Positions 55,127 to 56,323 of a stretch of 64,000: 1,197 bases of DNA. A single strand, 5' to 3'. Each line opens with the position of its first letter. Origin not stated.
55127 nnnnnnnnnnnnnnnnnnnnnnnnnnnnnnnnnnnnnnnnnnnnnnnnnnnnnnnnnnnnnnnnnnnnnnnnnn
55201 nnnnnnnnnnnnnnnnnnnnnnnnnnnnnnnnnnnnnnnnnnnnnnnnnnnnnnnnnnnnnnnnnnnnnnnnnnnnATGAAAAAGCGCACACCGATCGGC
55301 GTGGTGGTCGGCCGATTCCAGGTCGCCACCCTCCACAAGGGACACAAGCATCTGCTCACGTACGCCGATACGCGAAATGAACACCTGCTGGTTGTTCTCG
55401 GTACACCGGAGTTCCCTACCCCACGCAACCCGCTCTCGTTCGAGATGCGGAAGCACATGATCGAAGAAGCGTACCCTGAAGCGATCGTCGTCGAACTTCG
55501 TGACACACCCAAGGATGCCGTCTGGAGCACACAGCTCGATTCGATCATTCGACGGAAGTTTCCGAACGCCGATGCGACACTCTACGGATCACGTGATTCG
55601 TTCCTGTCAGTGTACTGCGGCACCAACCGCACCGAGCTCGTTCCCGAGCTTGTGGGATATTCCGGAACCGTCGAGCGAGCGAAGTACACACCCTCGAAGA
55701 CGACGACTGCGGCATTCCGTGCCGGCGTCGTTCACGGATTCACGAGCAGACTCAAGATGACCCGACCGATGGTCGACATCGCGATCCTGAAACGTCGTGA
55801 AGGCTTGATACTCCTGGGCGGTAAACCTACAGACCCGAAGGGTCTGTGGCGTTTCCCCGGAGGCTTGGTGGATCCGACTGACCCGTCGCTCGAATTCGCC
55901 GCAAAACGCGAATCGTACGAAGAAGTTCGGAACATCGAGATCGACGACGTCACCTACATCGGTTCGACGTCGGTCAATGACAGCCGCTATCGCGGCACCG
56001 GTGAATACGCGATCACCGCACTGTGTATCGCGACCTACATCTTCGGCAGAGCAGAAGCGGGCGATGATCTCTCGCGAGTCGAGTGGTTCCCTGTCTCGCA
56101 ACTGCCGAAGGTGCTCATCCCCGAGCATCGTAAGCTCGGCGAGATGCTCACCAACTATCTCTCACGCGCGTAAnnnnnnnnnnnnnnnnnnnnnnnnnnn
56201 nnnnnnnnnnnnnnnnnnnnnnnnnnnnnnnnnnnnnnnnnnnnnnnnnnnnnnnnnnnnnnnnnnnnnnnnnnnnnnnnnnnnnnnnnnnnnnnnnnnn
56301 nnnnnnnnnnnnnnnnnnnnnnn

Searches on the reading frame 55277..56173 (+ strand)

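Call 41: search_protein_families(library=pfam, proteins=[window:55277-56173:+], max_evalue=0.01)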
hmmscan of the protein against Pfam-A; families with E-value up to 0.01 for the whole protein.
window:55277-56173:+ (298 aa): 2 families
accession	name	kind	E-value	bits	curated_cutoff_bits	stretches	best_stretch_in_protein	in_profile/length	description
PF00293.34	NUDIX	-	2.7e-14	53.8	21.1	1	162-287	2-130/134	NUDIX domain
PF01467.32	CTP_transf_like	-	0.0009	19.9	21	1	10-82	2-76/133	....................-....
